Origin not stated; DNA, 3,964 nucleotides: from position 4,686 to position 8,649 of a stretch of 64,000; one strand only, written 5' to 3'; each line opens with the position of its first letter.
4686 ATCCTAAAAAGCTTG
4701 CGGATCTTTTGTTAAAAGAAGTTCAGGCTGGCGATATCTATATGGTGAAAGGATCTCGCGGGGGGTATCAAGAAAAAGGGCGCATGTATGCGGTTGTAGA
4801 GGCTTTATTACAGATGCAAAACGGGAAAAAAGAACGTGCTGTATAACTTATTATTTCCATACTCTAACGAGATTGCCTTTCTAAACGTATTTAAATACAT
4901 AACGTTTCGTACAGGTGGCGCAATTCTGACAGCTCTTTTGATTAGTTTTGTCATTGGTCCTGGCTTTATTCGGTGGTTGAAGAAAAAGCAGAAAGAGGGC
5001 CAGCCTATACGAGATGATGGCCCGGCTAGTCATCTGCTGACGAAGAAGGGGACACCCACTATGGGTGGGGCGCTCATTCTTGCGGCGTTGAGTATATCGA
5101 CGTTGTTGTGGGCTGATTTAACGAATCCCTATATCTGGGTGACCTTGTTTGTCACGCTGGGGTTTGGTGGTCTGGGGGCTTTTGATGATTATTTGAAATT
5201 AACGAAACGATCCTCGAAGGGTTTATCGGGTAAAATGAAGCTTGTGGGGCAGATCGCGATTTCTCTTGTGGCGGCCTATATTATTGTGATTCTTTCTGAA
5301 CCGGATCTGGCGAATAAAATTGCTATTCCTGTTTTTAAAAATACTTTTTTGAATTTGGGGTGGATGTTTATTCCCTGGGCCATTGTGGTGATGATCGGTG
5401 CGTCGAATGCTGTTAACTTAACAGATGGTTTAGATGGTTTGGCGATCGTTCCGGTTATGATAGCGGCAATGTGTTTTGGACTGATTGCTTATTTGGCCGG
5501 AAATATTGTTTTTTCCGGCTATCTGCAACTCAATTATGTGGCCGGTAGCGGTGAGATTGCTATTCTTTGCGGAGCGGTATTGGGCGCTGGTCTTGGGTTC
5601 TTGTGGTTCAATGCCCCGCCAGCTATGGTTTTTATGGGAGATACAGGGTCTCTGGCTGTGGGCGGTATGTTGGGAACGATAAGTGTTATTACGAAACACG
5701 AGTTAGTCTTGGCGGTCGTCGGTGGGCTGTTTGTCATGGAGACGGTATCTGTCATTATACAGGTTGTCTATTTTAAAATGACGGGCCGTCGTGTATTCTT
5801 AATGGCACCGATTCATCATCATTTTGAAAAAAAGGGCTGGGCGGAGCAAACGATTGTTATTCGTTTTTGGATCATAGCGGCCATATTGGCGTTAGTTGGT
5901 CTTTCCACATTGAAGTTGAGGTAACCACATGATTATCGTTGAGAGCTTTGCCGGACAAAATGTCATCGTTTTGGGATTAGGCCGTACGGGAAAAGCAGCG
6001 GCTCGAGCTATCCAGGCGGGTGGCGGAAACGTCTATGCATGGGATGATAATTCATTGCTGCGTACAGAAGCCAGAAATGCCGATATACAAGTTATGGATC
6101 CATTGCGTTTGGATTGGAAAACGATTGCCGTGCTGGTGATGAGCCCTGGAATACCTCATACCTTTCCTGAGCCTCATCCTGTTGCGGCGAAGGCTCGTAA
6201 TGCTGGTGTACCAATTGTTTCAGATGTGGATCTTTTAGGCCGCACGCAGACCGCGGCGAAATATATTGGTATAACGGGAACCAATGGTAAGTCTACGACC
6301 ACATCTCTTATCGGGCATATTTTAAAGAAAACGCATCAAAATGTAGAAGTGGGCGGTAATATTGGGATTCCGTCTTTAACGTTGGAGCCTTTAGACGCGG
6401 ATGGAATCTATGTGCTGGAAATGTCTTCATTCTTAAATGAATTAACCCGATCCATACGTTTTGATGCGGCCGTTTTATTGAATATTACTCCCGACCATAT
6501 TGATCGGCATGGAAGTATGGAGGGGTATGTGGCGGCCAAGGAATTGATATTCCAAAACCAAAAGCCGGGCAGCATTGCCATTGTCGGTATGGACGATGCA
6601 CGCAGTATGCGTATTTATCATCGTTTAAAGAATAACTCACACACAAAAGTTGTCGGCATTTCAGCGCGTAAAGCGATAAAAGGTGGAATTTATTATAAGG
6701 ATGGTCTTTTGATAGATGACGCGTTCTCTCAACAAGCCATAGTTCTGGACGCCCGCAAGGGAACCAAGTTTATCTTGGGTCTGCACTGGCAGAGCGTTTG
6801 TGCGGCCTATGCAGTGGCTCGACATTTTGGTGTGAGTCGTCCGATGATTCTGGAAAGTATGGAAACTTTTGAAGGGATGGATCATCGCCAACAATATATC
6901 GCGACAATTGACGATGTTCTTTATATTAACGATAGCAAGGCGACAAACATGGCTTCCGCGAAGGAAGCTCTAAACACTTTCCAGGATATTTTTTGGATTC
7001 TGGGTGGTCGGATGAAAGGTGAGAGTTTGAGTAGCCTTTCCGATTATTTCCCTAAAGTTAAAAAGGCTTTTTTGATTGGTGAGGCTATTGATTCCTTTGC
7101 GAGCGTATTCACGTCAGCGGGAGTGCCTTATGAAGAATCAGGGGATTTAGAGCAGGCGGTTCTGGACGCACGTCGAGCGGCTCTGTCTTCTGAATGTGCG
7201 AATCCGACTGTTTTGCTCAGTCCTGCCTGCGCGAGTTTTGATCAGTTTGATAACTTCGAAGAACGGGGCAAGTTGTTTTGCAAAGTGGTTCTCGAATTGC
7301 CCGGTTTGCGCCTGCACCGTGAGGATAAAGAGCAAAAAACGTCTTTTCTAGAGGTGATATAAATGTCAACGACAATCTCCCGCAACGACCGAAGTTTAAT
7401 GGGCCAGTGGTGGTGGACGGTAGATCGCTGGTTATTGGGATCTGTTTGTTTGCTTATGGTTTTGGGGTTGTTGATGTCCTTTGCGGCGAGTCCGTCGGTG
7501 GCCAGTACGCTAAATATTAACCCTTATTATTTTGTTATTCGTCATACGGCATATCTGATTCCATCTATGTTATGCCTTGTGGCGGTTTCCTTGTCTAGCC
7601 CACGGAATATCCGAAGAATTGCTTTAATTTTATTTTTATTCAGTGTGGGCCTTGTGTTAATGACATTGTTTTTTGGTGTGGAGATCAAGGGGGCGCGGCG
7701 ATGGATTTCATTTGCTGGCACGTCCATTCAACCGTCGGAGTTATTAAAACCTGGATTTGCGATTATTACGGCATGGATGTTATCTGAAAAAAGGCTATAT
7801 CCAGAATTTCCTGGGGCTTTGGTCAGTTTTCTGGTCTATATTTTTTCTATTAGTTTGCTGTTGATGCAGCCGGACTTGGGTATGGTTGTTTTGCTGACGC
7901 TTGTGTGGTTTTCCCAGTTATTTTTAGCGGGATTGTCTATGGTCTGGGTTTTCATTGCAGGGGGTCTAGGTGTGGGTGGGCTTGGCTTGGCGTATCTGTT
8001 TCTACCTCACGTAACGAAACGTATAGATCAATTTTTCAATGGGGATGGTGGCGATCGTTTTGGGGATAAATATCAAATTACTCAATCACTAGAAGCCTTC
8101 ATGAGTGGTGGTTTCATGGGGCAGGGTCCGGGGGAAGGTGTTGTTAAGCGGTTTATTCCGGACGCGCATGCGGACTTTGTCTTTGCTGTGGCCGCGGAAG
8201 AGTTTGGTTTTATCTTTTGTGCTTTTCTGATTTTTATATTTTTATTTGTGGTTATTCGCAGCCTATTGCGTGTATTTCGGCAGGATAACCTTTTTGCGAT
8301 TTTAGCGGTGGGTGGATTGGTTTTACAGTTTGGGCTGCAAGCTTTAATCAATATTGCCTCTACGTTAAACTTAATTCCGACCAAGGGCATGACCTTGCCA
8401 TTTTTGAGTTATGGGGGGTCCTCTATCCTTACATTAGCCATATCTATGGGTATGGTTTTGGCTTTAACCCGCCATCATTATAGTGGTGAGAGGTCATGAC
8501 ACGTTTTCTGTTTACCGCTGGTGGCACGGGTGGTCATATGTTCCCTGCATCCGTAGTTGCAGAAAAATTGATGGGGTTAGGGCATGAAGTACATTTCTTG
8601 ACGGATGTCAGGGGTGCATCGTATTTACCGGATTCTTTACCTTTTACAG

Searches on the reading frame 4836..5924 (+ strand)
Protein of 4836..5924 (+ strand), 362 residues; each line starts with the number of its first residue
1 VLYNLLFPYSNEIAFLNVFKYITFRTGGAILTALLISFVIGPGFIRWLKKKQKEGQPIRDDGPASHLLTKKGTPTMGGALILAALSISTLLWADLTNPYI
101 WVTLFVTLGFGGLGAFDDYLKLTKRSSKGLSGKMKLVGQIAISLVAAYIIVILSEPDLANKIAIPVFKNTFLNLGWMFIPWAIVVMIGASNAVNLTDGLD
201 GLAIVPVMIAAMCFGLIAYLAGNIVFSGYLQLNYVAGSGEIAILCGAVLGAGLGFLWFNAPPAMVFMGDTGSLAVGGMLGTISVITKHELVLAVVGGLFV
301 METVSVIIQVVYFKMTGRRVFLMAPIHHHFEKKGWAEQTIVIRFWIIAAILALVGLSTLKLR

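Call 68: search_protein_families(library=ncbifam, proteins=[window:4836-5924:+], max_evalue=0.00001)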
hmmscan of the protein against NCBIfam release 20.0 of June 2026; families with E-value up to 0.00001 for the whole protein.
window:4836-5924:+ (362 aa): 3 families
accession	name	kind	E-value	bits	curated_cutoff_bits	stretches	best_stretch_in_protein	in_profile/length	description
TIGR00445.1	mraY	equivalog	5.4e-122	407.3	192.05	1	38-362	2-321/321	phospho-N-acetylmuramoyl-pentapeptide-transferase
NF053644.1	MraY_archaea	equivalog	2.3e-31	109.3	450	1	166-356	170-340/340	pseudomurein biosynthesis MraY family phospho-N-acetylmuramoyl-pentapeptide-transferase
TIGR02380.1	ECA_wecA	exception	5.5e-06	25.7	326.05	0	73-356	41-306/346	UDP-N-acetylglucosamine--undecaprenyl-phosphate N-acetylglucosaminephosphotransferase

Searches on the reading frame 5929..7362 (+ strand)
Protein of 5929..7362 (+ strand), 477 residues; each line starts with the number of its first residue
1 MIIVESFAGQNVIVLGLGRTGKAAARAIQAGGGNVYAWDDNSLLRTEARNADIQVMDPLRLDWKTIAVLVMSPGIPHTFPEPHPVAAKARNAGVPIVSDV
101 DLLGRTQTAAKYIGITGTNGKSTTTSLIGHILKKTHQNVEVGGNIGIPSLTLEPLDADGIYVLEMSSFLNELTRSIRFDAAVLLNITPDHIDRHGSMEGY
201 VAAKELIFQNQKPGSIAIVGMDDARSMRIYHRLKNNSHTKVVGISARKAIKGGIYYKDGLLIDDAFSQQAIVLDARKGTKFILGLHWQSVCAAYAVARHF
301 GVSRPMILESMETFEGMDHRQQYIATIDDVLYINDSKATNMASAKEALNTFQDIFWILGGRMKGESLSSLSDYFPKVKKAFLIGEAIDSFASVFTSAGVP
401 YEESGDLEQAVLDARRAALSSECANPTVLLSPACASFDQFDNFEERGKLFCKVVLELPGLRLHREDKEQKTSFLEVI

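Call 68: search_protein_families(library=ncbifam, proteins=[window:5929-7362:+], max_evalue=0.00001)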
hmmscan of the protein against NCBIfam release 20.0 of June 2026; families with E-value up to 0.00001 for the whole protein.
window:5929-7362:+ (477 aa): 20 families
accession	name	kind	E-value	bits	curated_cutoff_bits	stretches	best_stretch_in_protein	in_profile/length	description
TIGR01087.1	murD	equivalog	8.2e-108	361.3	211.95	1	11-454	1-439/441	UDP-N-acetylmuramoyl-L-alanine--D-glutamate ligase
TIGR01082.1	murC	equivalog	8.4e-25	87.7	335.1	1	25-335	16-322/449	UDP-N-acetylmuramate--L-alanine ligase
TIGR01143.1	murF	subfamily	2.2e-23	82.9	288.6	1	105-354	69-321/418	UDP-N-acetylmuramoyl-tripeptide--D-alanyl-D-alanine ligase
NF001126.0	PRK00139.1-4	equivalog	2.3e-23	82.5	373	2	161-335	175-347/486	UDP-N-acetylmuramoyl-L-alanyl-D-glutamate--2,6-diaminopimelate ligase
NF008896.0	PRK11929.1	equivalog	2.6e-23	81.8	1023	1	105-354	599-858/965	bifunctional UDP-N-acetylmuramoyl-L-alanyl-D-glutamate--2,6-diaminopimelate ligase MurE/UDP-N-acetylmuramoyl-tripeptide--D-alanyl-D-alanine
NF053646.1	pMurD1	equivalog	1e-22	80.5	610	1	11-395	2-383/465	pseudomurein biosynthesis peptide ligase pMurD1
NF053647.1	pMurD2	equivalog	4.4e-22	78.5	550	1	12-212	3-208/405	pseudomurein biosynthesis peptide ligase pMurD2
TIGR01085.1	murE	subfamily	1.2e-20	73.9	257.3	2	161-329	159-331/472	UDP-N-acetylmuramyl-tripeptide synthetase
NF053645.1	pMurC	equivalog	5e-19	68.4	560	1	76-248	68-249/492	pseudomurein biosynthesis peptide ligase pMurC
NF001124.0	PRK00139.1-2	equivalog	3.7e-17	62.2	476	1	162-335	181-356/500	UDP-N-acetylmuramoyl-L-alanyl-D-glutamate--2,6-diaminopimelate ligase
NF010628.0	PRK14022.1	equivalog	1.7e-14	53.4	536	1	162-250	183-271/483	UDP-N-acetylmuramoyl-L-alanyl-D-glutamate--L-lysine ligase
NF001123.0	PRK00139.1-1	equivalog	1.8e-14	53.3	586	1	163-250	180-263/493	UDP-N-acetylmuramoyl-L-alanyl-D-glutamate--2,6-diaminopimelate ligase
TIGR02068.2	cya_phycin_syn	equivalog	2.5e-12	45.6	850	1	83-141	453-510/862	cyanophycin synthetase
NF033197.0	F430_CfbE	equivalog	9.8e-12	44.5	250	1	103-353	90-338/430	coenzyme F430 synthase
NF053648.1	pMurE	equivalog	4.3e-11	42.2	600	0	108-139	96-127/464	pseudomurein biosynthesis peptide ligase pMurE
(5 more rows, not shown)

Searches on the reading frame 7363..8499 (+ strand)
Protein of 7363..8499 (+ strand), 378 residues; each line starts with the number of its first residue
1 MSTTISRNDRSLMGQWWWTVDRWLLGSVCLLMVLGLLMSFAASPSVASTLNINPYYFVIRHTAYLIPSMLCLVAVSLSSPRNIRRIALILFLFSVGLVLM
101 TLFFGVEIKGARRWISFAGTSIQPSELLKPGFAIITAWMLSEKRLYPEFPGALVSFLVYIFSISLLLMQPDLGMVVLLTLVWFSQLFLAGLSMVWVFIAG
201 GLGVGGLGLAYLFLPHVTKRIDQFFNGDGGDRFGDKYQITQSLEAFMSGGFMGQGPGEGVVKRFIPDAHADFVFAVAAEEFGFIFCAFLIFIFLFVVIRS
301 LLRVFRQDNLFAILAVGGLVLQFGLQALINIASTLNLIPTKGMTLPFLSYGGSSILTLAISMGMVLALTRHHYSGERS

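Call 3: search_protein_families(library=pfam, proteins=[window:7363-8499:+], max_evalue=0.01)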
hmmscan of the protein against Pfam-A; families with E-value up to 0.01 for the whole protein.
window:7363-8499:+ (378 aa): 1 family
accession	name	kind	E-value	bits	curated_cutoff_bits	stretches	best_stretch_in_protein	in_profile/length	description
PF01098.24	FTSW_RODA_SPOVE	-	5.6e-74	249.7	26.4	1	27-372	7-354/356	Cell cycle protein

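Call 4: search_protein_families(library=ncbifam, proteins=[window:7363-8499:+], max_evalue=0.01)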
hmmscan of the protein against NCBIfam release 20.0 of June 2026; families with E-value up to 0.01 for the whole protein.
window:7363-8499:+ (378 aa): 6 families
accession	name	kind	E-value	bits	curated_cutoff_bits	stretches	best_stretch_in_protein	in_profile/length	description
TIGR02614.1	ftsW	equivalog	6.1e-101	338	337.5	1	21-371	1-356/357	putative lipid II flippase FtsW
TIGR02210.1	rodA_shape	equivalog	1.3e-70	238.3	336.7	1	21-372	1-356/357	rod shape-determining protein RodA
TIGR02615.1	spoVE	exception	1.5e-56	192.4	448.8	1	25-370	5-354/354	stage V sporulation protein E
NF008042.0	PRK10774.1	equivalog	8.7e-55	186.3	493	1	20-367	35-387/405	cell division protein FtsW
NF008060.0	PRK10794.1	equivalog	6e-39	134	590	1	26-371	17-362/370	peptidoglycan glycosyltransferase MrdB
NF037961.1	RodA_shape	subfamily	1.5e-34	120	150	2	236-368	273-407/415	rod shape-determining protein RodA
